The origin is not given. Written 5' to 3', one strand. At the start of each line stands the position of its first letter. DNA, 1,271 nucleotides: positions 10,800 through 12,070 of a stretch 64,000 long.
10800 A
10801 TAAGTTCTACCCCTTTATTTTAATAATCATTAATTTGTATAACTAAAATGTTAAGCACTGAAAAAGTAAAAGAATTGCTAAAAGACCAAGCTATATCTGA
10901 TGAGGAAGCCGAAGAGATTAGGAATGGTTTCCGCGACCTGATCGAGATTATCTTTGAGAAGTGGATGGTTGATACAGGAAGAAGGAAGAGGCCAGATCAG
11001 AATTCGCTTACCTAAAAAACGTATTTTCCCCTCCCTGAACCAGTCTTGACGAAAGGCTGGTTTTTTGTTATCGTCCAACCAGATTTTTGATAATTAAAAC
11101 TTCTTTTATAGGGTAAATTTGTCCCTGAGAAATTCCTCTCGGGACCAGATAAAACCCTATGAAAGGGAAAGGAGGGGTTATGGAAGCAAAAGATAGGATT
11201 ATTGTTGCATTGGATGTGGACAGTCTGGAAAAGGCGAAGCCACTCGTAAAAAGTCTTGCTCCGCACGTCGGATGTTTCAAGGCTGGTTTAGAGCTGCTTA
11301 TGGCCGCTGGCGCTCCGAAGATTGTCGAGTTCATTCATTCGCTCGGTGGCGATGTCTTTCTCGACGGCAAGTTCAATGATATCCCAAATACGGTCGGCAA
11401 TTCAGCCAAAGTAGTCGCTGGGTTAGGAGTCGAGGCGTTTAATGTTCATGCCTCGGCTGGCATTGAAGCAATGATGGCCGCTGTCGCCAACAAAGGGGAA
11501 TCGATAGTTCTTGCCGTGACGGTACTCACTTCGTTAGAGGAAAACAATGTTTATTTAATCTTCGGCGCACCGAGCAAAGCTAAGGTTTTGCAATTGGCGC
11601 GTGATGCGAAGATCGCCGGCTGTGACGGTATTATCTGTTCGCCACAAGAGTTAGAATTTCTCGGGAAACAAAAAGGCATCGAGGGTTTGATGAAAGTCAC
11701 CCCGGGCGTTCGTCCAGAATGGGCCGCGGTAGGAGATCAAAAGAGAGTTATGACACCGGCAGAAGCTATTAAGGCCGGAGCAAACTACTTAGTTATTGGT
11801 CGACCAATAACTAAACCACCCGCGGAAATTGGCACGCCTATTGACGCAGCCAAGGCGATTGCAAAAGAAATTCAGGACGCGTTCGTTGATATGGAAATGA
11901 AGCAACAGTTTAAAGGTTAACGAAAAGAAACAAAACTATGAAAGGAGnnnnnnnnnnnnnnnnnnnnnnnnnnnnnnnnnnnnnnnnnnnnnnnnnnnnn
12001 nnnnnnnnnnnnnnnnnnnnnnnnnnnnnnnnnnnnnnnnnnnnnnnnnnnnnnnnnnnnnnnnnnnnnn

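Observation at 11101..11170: Twice-occurring structured 5' leader RNA motif with compensatory stem changes (candidate riboswitch or attenuator)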

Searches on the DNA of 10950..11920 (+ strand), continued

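Call 47: search_with_rna_model(model_id=R1, sources=[L015, L016, L017, L018, L021, L022, L023, L025, L026, L027, L028, L029, L030, L031, L032, L033, L034, L035, L036, L038, L039, L040, L041, L042, L043, L044, L045, L046, L047, L048, L049, L050, L051, L052, L053, L055, L057, L058, L059, L061, L062, L063, L064, L065, L066, L067, L068, L071, L072, L073, L074, L075, L076, L077, L079, L080, L081, L082, L083, L084, L085, L086, L087, L088, L091, L092, L093, L094, L095, L096, L097], max_evalue=1, make_alignment=true)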
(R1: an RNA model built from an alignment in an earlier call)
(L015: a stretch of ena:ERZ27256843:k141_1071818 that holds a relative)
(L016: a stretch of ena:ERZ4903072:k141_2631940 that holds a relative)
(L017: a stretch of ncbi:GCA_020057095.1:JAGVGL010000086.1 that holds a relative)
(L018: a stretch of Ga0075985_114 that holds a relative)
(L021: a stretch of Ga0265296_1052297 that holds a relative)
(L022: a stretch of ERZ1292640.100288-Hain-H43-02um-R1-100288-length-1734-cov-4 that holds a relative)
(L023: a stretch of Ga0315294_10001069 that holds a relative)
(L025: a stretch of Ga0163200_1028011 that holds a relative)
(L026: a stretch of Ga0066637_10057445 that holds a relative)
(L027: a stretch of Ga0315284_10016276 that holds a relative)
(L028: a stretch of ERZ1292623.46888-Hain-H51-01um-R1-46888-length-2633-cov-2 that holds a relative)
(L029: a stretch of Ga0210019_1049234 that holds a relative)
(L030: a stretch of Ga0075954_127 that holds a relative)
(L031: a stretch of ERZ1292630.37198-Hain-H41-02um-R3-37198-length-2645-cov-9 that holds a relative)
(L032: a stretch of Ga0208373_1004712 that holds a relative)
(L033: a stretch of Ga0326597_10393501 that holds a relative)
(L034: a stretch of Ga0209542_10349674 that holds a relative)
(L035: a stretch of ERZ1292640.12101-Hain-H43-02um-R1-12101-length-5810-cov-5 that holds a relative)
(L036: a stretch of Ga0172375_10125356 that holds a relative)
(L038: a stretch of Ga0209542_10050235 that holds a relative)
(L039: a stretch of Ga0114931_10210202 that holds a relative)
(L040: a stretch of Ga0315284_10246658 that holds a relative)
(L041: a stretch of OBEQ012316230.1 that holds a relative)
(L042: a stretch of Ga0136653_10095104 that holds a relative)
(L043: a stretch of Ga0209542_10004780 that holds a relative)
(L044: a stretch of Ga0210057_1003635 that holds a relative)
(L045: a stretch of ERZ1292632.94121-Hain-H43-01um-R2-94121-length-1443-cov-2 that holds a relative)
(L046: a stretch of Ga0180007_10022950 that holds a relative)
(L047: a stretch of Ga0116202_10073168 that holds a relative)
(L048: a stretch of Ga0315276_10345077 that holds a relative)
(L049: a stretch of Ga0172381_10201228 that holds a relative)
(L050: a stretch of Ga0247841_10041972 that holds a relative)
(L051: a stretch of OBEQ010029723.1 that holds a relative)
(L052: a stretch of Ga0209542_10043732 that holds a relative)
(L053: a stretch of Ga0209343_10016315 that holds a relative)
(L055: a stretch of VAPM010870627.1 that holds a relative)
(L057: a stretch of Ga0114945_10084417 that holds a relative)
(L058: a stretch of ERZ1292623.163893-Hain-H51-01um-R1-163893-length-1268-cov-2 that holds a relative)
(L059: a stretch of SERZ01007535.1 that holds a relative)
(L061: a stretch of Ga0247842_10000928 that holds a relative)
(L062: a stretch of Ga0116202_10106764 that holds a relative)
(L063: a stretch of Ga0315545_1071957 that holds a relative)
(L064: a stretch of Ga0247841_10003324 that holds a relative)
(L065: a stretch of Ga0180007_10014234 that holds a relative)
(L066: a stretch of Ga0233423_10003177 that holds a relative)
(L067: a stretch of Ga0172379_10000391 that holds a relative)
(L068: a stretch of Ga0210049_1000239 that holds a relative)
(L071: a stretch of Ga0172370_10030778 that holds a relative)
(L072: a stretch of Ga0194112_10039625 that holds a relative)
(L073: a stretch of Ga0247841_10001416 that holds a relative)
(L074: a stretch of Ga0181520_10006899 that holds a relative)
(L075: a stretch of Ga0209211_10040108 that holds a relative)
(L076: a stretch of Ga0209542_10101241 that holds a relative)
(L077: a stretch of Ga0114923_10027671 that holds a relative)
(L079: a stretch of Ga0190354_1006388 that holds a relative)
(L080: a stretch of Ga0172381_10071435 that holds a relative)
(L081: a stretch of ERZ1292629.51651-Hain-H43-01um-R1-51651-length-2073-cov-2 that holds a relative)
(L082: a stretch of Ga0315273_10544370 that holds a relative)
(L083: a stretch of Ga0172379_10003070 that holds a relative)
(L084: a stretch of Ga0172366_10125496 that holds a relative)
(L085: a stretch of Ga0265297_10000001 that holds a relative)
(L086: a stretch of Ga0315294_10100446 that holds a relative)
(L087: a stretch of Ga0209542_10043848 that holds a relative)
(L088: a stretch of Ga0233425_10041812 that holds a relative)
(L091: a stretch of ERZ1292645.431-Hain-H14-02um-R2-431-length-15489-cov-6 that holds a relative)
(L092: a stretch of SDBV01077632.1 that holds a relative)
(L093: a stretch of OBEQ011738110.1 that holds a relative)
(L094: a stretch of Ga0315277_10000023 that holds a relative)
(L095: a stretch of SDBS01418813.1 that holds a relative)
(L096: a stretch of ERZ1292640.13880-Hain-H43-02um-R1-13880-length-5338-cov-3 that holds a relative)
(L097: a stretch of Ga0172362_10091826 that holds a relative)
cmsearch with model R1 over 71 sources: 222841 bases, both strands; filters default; matches with E-value up to 1: 33.
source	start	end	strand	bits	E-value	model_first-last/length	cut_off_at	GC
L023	1926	2003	+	100.8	5e-22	1-78/78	no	0.46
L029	434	511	+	98.4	1.9e-21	1-78/78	no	0.41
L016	2726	2803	+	97.9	2.6e-21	1-78/78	no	0.45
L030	1926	2003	+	97.9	2.6e-21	1-78/78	no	0.45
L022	182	260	+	96.5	5.9e-21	1-78/78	no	0.46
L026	549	626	+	96.4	6.3e-21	1-78/78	no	0.4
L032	1926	2003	+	95.7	9e-21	1-78/78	no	0.47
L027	1923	2000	+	91.4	1.1e-19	1-78/78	no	0.5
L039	506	584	+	84.8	4.5e-18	1-78/78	no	0.43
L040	1532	1610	+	83.3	1.1e-17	1-78/78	no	0.49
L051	1422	1499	+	81.7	2.6e-17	1-78/78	no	0.37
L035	1925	2003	+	78.4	1.7e-16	1-78/78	no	0.44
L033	33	109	+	77.5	2.8e-16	1-78/78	no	0.49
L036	752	829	+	77.2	3.4e-16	1-78/78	no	0.42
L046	1926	2003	+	64.4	5e-13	1-78/78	no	0.26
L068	1925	2003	+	59.6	7.4e-12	1-78/78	no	0.44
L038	2837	2910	+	54.2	1.7e-10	1-78/78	no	0.43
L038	1886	1961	+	52.6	4.1e-10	1-78/78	no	0.49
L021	851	925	+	27.3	0.0007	1-78/78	no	0.32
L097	7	73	+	26.1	0.0014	11-78/78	no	0.34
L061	1910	1997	+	24.1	0.0045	1-78/78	no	0.36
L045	312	383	+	21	0.026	1-78/78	no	0.38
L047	54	117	+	17.5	0.19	1-78/78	no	0.42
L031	1708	1746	+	17.1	0.23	1-78/78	no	0.33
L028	831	893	+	16.9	0.27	1-78/78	no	0.35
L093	2342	2403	-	16.4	0.34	1-78/78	no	0.4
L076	297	341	-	16.2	0.39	1-78/78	no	0.29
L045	1071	1119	+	15.1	0.72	1-78/78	no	0.37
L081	482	530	+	15.1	0.72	1-78/78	no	0.37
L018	1926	2000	+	15.1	0.74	1-78/78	no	0.35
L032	2679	2727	+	15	0.78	1-78/78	no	0.43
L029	1187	1235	+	15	0.78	1-78/78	no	0.43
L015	1810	1862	+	14.8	0.85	1-78/78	no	0.38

Alignment A6: 33 matches aligned to the model, 128 columns, each read 5' to 3' on its own strand. Consensus structure (alignment columns), stored with it:
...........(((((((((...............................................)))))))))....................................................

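Call 58: search_with_rna_model(model_id=R1, sources=[L098, L099, L100, L101, L102, L103, L104, L105, L106, L107], max_evalue=0.1)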
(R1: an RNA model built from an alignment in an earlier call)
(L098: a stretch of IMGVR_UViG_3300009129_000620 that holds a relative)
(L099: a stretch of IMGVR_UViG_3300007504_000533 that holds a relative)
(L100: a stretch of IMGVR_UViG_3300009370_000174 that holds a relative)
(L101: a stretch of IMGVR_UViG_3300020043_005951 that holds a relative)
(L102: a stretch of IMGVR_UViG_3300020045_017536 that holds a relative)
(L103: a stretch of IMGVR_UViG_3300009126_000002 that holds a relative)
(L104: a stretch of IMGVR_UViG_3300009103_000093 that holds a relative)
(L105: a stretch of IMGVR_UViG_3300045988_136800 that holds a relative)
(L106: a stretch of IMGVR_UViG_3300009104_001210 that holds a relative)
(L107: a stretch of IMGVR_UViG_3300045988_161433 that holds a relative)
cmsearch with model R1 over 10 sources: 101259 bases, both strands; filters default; matches with E-value up to 0.1: 6.
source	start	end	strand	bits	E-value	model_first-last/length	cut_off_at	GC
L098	1103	1158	+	18.1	0.059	1-78/78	no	0.34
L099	3154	3209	-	18.1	0.059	1-78/78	no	0.34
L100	6612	6667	+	18.1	0.059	1-78/78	no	0.34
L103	4888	4943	+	18.1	0.059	1-78/78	no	0.34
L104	6738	6793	+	18.1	0.059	1-78/78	no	0.34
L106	1759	1814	+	18.1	0.059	1-78/78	no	0.34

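Call 59: search_with_rna_model(model_id=R2, sources=[L108, L109, L110, L111, L112, L113, L114, L115], max_evalue=1)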
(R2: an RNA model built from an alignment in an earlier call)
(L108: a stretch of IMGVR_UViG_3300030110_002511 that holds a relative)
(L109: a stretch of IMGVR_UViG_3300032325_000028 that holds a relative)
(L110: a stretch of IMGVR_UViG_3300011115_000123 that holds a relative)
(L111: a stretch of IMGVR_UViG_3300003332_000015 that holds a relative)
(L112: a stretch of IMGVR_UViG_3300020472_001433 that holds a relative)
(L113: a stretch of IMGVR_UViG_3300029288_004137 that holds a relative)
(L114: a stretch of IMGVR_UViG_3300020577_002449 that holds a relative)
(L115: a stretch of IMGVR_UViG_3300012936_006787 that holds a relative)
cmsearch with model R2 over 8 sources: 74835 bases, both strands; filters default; matches with E-value up to 1: 1.
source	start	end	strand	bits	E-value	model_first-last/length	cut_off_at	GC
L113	341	385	+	14.6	0.51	1-69/69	no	0.31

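Call 81: search_with_rna_model(model_id=R1, sources=[L116, L117, L118, L119, L120, L121, L122, L123, L124, L125, L126], max_evalue=1)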
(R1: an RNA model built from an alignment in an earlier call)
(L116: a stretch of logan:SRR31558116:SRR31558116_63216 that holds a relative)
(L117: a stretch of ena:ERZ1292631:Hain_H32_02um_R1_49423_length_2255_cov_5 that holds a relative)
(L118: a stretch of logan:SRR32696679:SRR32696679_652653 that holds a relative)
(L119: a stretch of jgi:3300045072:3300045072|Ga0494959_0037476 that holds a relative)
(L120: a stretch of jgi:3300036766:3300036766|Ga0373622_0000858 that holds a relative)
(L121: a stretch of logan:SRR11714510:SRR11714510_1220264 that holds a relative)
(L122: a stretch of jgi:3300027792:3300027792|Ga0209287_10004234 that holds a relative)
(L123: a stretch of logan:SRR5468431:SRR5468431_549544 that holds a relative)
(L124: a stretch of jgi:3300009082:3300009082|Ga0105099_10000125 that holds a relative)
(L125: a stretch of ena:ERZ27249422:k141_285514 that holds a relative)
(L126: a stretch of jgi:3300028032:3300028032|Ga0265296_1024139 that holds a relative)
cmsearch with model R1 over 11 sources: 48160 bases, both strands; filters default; matches with E-value up to 1: 3.
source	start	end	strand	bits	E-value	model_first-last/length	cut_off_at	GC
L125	1110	1157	+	14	0.3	1-78/78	no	0.4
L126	1112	1159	+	14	0.3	1-78/78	no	0.4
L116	1096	1162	+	11.9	0.94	1-78/78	no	0.45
